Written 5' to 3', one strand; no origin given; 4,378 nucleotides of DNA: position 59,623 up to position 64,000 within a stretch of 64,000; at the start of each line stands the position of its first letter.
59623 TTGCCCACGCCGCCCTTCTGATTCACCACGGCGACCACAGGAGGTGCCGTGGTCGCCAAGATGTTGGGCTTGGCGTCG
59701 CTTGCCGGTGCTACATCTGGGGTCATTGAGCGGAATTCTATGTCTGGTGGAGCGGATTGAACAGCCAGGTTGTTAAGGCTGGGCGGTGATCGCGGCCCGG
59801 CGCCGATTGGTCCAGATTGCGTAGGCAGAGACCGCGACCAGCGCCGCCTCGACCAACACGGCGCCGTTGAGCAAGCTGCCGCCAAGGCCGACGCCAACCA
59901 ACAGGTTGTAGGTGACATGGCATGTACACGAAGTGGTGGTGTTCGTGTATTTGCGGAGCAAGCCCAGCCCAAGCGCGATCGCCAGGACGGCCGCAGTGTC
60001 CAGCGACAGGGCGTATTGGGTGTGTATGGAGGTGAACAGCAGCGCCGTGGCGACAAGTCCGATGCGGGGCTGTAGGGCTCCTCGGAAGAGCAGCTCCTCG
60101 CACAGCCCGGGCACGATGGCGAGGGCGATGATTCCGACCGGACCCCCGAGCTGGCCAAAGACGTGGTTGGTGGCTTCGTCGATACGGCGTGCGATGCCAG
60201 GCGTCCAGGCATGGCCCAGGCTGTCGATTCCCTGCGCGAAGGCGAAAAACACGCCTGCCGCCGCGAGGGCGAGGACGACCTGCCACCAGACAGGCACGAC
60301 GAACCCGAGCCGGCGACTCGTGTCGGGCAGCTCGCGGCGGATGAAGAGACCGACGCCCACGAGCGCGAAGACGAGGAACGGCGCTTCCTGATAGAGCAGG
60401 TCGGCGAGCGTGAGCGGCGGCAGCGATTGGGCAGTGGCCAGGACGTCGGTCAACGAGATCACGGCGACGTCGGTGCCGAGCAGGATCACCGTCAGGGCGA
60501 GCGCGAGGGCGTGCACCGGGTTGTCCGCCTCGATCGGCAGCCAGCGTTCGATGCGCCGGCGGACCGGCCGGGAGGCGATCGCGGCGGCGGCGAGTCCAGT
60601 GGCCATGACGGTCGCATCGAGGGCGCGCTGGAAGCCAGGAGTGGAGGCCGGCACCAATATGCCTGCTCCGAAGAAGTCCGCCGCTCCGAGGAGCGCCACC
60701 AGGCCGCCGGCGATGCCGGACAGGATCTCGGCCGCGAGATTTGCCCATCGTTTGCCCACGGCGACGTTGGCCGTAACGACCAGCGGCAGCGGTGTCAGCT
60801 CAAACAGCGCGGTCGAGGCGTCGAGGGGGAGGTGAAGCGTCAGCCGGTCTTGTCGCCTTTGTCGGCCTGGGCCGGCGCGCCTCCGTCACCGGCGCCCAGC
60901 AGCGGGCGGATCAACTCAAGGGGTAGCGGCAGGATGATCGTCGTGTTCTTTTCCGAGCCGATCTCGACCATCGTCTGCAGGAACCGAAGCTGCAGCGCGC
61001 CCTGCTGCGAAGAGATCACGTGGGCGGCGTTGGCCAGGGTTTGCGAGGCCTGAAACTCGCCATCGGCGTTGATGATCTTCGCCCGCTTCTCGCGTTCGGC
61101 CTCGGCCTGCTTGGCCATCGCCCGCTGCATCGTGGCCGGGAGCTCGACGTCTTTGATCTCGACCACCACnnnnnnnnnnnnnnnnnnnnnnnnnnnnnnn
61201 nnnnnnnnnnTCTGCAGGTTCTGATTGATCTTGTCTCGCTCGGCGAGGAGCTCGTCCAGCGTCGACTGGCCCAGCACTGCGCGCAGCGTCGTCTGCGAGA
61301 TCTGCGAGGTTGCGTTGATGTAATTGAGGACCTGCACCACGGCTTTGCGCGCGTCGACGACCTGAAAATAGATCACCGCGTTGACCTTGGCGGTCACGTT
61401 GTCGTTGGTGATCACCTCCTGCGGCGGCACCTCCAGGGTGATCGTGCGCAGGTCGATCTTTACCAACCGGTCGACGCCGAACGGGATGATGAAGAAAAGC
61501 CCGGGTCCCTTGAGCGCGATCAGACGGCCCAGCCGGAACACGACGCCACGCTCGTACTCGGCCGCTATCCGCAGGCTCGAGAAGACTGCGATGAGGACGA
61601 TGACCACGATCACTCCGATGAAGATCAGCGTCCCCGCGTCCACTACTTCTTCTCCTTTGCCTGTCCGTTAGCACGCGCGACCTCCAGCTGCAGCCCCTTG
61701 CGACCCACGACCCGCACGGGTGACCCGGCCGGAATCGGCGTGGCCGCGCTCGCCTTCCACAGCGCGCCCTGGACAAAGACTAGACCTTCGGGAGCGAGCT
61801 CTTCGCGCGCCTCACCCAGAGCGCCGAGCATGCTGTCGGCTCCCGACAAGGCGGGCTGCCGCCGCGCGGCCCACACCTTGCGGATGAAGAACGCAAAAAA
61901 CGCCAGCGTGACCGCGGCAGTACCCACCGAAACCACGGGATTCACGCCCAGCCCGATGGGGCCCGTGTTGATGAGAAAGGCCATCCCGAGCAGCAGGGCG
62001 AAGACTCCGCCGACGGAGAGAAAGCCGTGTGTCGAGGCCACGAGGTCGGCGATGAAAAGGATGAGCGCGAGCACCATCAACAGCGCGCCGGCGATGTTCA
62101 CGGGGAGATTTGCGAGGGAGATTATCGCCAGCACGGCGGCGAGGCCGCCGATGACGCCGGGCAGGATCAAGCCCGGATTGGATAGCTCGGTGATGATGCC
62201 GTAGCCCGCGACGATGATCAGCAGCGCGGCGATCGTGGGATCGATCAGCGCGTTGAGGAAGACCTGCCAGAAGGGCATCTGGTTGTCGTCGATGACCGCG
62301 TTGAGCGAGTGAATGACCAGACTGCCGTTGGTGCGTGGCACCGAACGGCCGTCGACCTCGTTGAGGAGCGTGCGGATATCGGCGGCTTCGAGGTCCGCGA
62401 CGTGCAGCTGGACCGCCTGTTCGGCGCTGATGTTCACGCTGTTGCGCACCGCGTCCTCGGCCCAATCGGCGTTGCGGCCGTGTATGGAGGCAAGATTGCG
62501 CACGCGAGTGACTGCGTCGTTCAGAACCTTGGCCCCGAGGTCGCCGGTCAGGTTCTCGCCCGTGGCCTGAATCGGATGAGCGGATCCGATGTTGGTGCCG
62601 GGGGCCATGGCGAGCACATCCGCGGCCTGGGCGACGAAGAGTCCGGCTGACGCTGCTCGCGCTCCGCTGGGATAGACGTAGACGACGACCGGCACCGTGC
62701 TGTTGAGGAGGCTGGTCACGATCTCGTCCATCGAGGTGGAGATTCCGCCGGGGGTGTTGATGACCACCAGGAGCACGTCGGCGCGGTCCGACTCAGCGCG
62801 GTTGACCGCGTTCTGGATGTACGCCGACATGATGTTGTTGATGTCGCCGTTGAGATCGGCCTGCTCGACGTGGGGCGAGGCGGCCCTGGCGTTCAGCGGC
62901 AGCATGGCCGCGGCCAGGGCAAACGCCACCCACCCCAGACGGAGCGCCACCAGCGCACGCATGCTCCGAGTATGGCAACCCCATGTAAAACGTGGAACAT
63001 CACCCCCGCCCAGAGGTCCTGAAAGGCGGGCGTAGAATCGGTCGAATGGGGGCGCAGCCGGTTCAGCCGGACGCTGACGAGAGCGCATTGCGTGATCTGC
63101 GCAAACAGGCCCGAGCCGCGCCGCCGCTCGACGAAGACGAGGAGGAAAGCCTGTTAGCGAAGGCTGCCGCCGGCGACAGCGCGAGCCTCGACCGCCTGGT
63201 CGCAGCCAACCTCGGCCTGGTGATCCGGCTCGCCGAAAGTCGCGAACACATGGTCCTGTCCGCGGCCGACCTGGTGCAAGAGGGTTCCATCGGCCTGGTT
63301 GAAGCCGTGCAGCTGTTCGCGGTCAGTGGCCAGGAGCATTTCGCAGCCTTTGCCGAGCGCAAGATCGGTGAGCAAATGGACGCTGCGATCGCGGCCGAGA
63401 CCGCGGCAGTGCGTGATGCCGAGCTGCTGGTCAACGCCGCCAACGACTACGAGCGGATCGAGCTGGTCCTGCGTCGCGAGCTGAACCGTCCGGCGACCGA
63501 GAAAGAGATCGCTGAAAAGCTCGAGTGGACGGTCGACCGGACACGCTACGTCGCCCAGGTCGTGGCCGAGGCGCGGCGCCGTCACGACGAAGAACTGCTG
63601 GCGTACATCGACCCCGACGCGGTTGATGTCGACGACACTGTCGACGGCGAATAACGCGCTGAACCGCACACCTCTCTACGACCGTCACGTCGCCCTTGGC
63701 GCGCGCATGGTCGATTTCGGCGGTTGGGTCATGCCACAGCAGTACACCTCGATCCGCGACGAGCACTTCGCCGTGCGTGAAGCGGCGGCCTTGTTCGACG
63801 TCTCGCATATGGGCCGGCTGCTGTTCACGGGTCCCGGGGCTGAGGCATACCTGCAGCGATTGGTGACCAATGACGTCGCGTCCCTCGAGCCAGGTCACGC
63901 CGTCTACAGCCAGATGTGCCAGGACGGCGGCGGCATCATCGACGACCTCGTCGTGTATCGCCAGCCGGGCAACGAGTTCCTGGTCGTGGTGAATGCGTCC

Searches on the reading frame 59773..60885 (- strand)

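Call 19: search_protein_families(library=pfam, proteins=[window:59773-60885:-], max_evalue=0.01)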
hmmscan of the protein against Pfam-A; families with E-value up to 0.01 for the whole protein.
window:59773-60885:- (370 aa): 1 family
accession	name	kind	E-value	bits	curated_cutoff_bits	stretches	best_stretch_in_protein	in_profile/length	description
PF02517.21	Rce1-like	-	7.5e-10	39.4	22.4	1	250-329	6-93/93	Type II CAAX prenyl endopeptidase Rce1-like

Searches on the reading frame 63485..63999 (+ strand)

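Call 19: search_protein_families(library=pfam, proteins=[window:63485-63999:+], max_evalue=0.01)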
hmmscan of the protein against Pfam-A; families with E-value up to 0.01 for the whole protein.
window:63485-63999:+ (171 aa): 1 family
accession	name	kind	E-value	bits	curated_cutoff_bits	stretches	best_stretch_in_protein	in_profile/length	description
PF01571.26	GCV_T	-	8e-43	147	25.6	1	64-171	1-110/255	Aminomethyltransferase folate-binding domain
